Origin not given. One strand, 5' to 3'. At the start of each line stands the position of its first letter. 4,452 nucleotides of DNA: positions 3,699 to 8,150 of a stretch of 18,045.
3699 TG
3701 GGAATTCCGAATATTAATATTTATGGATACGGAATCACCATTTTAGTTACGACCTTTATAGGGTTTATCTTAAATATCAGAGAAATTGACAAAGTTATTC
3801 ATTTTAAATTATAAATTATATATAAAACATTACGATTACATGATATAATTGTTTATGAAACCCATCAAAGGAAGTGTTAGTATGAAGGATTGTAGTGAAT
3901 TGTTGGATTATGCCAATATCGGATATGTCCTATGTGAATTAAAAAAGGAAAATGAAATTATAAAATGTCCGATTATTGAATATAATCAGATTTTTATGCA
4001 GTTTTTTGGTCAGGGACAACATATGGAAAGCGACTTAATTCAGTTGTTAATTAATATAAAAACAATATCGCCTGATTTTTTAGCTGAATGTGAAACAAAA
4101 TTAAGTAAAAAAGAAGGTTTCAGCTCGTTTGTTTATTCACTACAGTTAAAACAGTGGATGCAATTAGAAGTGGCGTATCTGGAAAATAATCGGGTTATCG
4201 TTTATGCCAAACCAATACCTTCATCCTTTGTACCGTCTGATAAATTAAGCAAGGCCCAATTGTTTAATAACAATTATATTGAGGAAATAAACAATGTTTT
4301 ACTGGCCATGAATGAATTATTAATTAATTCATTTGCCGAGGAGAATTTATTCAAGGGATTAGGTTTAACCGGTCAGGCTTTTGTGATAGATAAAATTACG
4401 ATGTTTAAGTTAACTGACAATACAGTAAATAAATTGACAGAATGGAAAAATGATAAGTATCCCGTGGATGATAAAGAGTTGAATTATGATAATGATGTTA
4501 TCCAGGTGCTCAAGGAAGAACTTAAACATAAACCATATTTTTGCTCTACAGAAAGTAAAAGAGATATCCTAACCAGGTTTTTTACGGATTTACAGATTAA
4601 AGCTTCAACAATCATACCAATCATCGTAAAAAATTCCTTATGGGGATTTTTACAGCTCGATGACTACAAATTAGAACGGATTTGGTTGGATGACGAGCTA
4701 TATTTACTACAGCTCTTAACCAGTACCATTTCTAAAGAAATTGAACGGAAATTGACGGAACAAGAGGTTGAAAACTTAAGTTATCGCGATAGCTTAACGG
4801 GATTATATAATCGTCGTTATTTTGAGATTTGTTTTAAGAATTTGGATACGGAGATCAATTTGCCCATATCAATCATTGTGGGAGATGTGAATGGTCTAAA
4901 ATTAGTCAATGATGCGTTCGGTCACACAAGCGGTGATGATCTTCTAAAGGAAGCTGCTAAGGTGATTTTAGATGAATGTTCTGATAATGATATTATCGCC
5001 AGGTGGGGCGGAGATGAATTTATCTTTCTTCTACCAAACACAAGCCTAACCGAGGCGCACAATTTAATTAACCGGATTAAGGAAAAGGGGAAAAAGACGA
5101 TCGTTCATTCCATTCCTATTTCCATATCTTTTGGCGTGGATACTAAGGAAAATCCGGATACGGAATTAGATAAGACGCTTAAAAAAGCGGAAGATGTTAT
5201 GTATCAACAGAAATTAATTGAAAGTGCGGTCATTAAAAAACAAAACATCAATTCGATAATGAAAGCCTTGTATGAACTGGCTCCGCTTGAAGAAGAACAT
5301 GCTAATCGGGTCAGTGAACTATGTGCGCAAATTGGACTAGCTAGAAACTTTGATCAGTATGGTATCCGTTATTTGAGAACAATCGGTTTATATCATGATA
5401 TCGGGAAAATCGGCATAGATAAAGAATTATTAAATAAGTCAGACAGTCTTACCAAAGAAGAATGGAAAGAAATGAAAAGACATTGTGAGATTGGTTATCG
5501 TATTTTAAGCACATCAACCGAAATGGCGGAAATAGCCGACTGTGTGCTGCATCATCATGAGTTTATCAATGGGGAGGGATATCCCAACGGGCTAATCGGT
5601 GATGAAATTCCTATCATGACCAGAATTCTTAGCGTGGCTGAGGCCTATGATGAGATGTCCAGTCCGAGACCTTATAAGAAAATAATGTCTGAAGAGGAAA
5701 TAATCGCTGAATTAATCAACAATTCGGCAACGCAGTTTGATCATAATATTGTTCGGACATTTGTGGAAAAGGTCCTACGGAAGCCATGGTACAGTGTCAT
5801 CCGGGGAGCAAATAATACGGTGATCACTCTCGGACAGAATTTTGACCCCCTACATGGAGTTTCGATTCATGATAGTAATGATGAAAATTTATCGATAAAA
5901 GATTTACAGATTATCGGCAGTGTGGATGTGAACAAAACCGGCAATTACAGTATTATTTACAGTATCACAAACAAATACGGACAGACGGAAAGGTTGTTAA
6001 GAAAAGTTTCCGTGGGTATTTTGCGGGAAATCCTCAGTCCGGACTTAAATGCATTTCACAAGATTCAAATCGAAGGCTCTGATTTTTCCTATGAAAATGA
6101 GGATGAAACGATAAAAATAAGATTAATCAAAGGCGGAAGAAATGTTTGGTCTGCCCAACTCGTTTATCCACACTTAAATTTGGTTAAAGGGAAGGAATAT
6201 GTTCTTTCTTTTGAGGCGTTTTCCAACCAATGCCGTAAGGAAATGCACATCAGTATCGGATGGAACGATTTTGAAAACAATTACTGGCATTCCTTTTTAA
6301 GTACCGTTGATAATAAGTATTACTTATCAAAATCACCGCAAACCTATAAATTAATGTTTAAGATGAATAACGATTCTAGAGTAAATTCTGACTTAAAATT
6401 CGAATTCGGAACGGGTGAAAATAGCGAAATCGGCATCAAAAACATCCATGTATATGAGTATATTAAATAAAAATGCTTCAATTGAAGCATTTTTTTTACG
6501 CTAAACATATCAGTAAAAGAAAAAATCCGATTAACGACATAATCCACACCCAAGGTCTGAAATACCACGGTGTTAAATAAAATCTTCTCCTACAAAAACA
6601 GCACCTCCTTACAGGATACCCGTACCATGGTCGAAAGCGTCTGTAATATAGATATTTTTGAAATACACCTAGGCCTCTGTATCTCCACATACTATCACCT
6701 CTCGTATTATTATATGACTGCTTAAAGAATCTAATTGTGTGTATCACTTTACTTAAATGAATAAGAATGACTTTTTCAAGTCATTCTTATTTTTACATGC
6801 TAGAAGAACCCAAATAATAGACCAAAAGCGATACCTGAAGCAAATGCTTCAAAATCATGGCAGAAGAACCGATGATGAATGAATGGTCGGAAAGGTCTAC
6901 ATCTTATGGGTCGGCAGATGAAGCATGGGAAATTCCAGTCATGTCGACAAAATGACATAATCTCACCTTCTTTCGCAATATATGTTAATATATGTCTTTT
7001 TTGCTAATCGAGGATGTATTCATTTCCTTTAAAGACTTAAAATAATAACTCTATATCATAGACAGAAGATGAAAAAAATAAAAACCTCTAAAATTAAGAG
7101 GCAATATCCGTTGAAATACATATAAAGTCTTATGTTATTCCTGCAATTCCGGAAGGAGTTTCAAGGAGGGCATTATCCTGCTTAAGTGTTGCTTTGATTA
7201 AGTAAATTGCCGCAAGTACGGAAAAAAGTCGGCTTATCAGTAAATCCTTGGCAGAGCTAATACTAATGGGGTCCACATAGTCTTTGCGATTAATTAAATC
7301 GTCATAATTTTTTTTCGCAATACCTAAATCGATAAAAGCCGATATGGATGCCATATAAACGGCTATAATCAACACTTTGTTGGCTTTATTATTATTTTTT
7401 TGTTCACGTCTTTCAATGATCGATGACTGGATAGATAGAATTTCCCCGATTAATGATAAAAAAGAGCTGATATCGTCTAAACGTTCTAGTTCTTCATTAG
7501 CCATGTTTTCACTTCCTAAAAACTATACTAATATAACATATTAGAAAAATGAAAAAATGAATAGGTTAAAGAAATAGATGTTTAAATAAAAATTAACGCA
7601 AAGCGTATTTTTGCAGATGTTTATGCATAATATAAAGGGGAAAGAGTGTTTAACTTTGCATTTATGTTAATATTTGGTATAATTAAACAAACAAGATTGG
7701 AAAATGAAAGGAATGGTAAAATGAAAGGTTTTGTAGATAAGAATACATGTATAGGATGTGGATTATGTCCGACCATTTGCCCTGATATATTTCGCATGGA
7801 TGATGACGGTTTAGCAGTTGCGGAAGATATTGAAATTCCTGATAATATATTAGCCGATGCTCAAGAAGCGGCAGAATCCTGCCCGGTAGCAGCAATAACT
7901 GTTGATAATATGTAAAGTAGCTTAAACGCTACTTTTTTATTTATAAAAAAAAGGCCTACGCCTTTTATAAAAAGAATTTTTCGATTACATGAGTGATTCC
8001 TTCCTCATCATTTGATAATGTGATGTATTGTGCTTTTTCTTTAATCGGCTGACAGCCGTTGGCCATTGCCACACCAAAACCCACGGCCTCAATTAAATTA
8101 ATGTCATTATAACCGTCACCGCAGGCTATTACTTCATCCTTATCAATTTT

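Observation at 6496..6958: Two unannotated, paralogous-looking small ORFs (52 and 64 aa) encoding Arg/Cys/aromatic-rich peptides with hydrophobic C-terminal tails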

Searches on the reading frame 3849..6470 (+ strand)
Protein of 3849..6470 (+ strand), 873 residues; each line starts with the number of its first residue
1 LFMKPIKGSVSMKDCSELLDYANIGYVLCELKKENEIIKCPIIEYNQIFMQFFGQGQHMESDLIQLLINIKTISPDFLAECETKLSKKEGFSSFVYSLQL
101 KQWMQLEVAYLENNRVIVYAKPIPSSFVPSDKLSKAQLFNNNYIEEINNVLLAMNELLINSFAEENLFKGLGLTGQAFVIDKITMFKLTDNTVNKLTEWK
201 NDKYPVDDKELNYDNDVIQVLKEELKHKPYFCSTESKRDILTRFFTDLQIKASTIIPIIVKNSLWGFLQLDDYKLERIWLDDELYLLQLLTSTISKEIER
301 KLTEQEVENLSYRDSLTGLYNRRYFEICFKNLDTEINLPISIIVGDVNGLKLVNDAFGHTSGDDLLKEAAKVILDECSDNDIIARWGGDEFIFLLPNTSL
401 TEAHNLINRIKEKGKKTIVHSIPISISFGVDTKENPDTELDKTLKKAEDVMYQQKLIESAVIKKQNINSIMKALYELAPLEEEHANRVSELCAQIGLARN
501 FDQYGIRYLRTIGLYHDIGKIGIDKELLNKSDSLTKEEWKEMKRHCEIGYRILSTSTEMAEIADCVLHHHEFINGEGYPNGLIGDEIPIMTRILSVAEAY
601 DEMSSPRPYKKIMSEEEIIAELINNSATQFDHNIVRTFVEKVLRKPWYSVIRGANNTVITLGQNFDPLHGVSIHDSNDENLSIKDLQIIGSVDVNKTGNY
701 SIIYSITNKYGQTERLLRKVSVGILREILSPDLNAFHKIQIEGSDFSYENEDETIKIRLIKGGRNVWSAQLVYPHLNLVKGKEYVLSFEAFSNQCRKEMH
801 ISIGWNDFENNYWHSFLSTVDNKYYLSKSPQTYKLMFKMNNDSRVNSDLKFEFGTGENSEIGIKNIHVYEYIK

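Call 12: find_related_loci(query=window:3849-6470:+, collection=genome_contigs, flank=10000)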
Query window:3849-6470:+ (873 aa) in genome_contigs; peptide patterns used: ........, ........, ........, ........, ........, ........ (x = any residue, [..] = any of these).
43 stretches matched a pattern; 4 encode a relative of the query (tblastn E <= 1e-3); 4 distinct loci.
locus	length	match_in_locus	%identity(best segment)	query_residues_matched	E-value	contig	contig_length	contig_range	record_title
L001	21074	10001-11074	43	283-639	1e-83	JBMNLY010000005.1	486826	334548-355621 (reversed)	MAG: Bacilli bacterium isolate SBF912LR0HQ0125 contig_8420, whole genome shotgun sequence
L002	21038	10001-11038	42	299-640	6e-83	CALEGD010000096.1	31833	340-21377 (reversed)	MAG TPA_asm: uncultured Acholeplasmatales bacterium isolate SRR1562009_bin.123_CONCOCT_v1.1_MAG genome assembly, contig:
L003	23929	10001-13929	43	299-647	2e-82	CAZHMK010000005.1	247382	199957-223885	MAG TPA_asm: uncultured Eubacteriaceae bacterium isolate SRP241341_co1_246 genome assembly, contig: NODE_33_length_24738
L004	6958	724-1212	40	484-646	2e-31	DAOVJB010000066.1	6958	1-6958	MAG TPA_asm: Elusimicrobiota bacterium isolate CSMAG_1382 CSMAG_1382_k141_3818751_length_6958_cov_15.8894, whole genome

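Call 19: find_related_loci(query=window:3849-6470:+, collection=metagenome_contigs, flank=10000)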
Query window:3849-6470:+ (873 aa) in metagenome_contigs; peptide patterns used: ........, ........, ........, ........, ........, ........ (x = any residue, [..] = any of these).
75 stretches matched a pattern; 3 encode a relative of the query (tblastn E <= 1e-3); 3 distinct loci.
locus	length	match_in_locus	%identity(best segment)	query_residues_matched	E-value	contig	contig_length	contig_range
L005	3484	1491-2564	43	283-639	4e-85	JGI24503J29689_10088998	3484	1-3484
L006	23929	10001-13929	43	299-647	1e-82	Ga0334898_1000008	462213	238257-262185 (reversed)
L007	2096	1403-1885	39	479-639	4e-33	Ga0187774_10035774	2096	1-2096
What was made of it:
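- Tried and rejected: Using the 873-aa GGDEF/HD-GYP gene as a synteny anchor failed in both genome and metagenome collections; it found only 39-43% domain-level relatives (calls 12, 19).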

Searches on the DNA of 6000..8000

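Call 3: search_rna_families(source=window, start=6000, end=8000, threshold=evalue, max_evalue=1)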
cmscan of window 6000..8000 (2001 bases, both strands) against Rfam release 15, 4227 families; matches with E-value up to 1: 0.
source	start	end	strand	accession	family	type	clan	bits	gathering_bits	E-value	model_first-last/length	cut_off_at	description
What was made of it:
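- On Type I toxin-antitoxin system: No Rfam family matches at E<=1 (call 3).
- There is no Rfam hit even at E<=1 (call 3).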

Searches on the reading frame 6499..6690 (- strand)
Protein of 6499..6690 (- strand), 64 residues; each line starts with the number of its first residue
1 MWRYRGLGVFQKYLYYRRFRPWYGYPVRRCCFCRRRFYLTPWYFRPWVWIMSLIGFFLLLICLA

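Call 6: search_protein_families(library=pfam, proteins=[window:6499-6690:-], max_evalue=1)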
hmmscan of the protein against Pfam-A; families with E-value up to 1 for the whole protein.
seq(64 aa): 0 families

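Call 7: search_protein_families(library=ncbifam, proteins=[window:6499-6690:-], max_evalue=1)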
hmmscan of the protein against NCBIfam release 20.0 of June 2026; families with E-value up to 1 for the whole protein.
seq(64 aa): 0 families

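Call 9: find_homologous_proteins(query=window:6499-6690:-, max_evalue=10)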
Query seq(64 aa): no candidate shares three 5-residue words with the query. No homologue found.

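Call 56: search_protein_families(library=pfam, alignment_id=A3, max_evalue=5)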
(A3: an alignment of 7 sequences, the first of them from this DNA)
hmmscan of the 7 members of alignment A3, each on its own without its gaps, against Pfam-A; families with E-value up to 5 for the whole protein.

A. member 1, seq(64 aa): 0 families

B. families by the number of members that match (of 7 scanned): 0 families
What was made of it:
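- On YjcZ / tiny-TM sporulation protein family (PF09680, TIGR01732): None of the seven ORF2-family members hits it in Pfam at E<=5 (call 56); the other six ORF2 members were not scanned against NCBIfam.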

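Call 73: predict_structure(alignment_id=A4)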
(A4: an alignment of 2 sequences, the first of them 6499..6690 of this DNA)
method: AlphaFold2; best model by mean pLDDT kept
length: 64 residues; sequences in the alignment: 2
mean_pLDDT: 62.5   pTM: 0.30
mean pLDDT of the five models: 62.5, 60.0, 59.5, 59.3, 57.1
residues with pLDDT >= 90: 11; 70-90: 7; 50-70: 31; < 50: 15
segments of 3 or more residues with pLDDT < 50: 1-4, 21-25, 27-29
pLDDT, mean of each block of 10 residues (from residue 1): 50 54 49 53 68 91 89
secondary structure, 60 per line:
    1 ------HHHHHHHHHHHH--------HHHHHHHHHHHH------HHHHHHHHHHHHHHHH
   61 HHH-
elements in order: H7-18 H27-38 H45-63
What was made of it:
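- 6496..6690 (-): ORF2 coding sequence (64 aa + stop): polycationic aromatic N-terminal part with the invariant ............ motif and a C-terminal transmembrane helix. AF2 helix 45-63 with pLDDT about 90 (call 73).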

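Call 86: find_related_loci(query=A3, collection=viral_contigs, flank=3000)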
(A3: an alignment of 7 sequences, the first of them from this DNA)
Query A3 (64 aa) in viral_contigs; peptide patterns used: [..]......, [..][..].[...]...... (x = any residue, [..] = any of these).
58 stretches matched a pattern, but none encodes a relative of the query by tblastn (E <= 1e-3).

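Call 88: search_solved_structures(query=A3, max_evalue=1)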
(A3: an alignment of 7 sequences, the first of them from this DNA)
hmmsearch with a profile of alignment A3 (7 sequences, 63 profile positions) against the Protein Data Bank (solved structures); distinct sequences matched with E-value up to 1: 0.

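Call 90: search_protein_families(library=phrogs, proteins=[window:6499-6690:-], max_evalue=1)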
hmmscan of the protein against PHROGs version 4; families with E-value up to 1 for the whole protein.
seq(64 aa): 0 families

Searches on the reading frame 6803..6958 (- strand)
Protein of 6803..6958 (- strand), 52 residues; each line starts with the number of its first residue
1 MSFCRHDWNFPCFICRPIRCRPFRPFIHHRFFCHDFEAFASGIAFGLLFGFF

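Call 6: search_protein_families(library=pfam, proteins=[window:6803-6958:-], max_evalue=1)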
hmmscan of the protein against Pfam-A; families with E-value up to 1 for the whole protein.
seq(52 aa): 0 families

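Call 7: search_protein_families(library=ncbifam, proteins=[window:6803-6958:-], max_evalue=1)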
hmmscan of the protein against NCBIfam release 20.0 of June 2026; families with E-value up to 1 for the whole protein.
seq(52 aa): 0 families

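Call 10: find_homologous_proteins(query=window:6803-6958:-, max_evalue=10)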
Query seq(52 aa): no candidate shares three 5-residue words with the query. No homologue found.
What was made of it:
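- Tried and rejected: The word-index homology search found nothing for either peptide (calls 9, 10).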

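Call 55: search_protein_families(library=pfam, alignment_id=A2, max_evalue=5)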
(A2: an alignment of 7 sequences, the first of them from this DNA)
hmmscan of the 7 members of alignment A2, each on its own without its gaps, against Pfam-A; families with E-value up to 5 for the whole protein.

A. member 1, seq(52 aa): 0 families

B. families by the number of members that match (of 7 scanned): 4 families
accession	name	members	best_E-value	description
PF01500.22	Keratin_B2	1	0.00022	Keratin, high sulfur B2 protein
PF13885.11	Keratin_B2_2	1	0.0042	Keratin, high sulfur B2 protein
PF23506.1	YqgH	1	0.22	YqgH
PF20821.2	C1_PlyCB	1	0.27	Streptococcus virus C1, PlyCB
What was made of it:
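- On Keratin_B2 (high-sulfur keratin-associated proteins): Only 1 of 7 ORF1 members matches, at E 2e-4 through CCRP repeats (call 55).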

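Call 57: search_protein_families(library=ncbifam, alignment_id=A2, max_evalue=5)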
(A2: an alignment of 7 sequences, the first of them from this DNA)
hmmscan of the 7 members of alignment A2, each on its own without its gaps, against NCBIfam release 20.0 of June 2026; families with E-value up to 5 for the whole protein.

A. member 1, seq(52 aa): 0 families

B. families by the number of members that match (of 7 scanned): 1 family
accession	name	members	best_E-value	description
NF041806.1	daptide_Mpa2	1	0.25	MpaA2 family daptide-type RiPP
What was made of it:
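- On YjcZ / tiny-TM sporulation protein family (PF09680, TIGR01732): None of the seven ORF1-family members hits it in Pfam or NCBIfam at E<=5 (calls 55, 57).
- One ORF1 member has a faint daptide-precursor hit (E 0.25, call 57).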

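Call 69: predict_structure(alignment_id=A5)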
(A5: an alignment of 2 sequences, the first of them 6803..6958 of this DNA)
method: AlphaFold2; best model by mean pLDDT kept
length: 52 residues; sequences in the alignment: 2
mean_pLDDT: 55.7   pTM: 0.33
mean pLDDT of the five models: 55.7, 52.3, 51.9, 50.6, 49.1
residues with pLDDT >= 90: 0; 70-90: 11; 50-70: 16; < 50: 25
segments of 3 or more residues with pLDDT < 50: 1-11, 17-28
pLDDT, mean of each block of 10 residues (from residue 1): 43 49 47 60 78 62
secondary structure, 60 per line:
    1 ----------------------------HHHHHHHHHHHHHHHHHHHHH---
elements in order: H29-49
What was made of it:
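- AF2 confidence for the N-terminal domains is low, with pLDDT about 50 (calls 69, 73).
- Tried and rejected: Two-sequence alignments gave only a confident C-terminal helix (calls 69, 73), so I made no fold search.
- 6800..6958 (-): ORF1 coding sequence (52 aa + stop): Cys/Arg/Phe-rich N-terminal part with a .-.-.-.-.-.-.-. core and a C-terminal GxxxGxxxG hydrophobic helix. AF2 predicts a helix at residues 29-49 (call 69).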

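Call 89: search_solved_structures(query=A2, max_evalue=1)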
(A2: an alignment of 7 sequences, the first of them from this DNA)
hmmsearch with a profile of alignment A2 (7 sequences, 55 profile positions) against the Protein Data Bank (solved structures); distinct sequences matched with E-value up to 1: 0.

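Call 90: search_protein_families(library=phrogs, proteins=[window:6803-6958:-], max_evalue=1)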
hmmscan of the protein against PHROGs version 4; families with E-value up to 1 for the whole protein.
seq(52 aa): 0 families

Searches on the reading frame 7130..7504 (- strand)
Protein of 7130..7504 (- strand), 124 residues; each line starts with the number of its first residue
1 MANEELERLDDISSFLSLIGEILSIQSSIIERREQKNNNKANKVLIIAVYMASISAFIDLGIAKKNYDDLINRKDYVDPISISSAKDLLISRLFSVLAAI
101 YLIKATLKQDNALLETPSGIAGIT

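Call 6: search_protein_families(library=pfam, proteins=[window:7130-7504:-], max_evalue=1)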
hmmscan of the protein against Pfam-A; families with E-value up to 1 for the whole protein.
window:7130-7504:- (124 aa): 2 families
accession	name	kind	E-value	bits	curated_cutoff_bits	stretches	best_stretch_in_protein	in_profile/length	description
PF10129.15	OpgC_C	-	0.13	11.6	21.4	1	31-117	210-295/358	OpgC protein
PF12575.13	Pox_EPC_I2-L1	-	0.14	12.9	23.4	0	10-57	18-63/72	Poxvirus entry protein complex L1 and I2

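Call 7: search_protein_families(library=ncbifam, proteins=[window:7130-7504:-], max_evalue=1)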
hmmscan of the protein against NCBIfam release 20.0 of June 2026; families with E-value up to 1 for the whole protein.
window:7130-7504:- (124 aa): 1 family
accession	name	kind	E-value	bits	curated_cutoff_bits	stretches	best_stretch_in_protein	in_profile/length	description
TIGR01212.1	TIGR01212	equivalog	0.055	12.6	180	1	25-98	58-130/302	tRNA modification radical SAM protein MnmL/YtqA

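Call 8: list_cluster_members(proteins=[window:6803-6958:-, window:6499-6690:-, window:7130-7504:-, window:6499-6747:-])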
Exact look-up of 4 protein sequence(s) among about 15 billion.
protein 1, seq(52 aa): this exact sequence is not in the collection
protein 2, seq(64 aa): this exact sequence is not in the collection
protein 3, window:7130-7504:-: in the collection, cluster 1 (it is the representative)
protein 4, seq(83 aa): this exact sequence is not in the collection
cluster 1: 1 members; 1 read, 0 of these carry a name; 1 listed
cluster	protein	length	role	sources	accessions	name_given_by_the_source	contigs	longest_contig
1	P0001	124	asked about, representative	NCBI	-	-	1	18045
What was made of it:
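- Tried and rejected: Exact-sequence look-ups showed that the window's peptides are not in the 15-billion-protein collection (call 8).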

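Call 14: find_encoding_contigs(protein=window:7130-7504:-, flank=10000)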
Protein window:7130-7504:- (124 aa): no gene with exactly this product is on record in the collection.

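Call 90: search_protein_families(library=phrogs, proteins=[window:7130-7504:-], max_evalue=1)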
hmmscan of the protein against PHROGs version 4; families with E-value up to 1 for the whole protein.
window:7130-7504:- (124 aa): 1 family
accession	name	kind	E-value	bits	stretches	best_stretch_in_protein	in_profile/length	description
phrog_6578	-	tail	0.041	12.6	1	26-85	189-251/1210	tail fiber protein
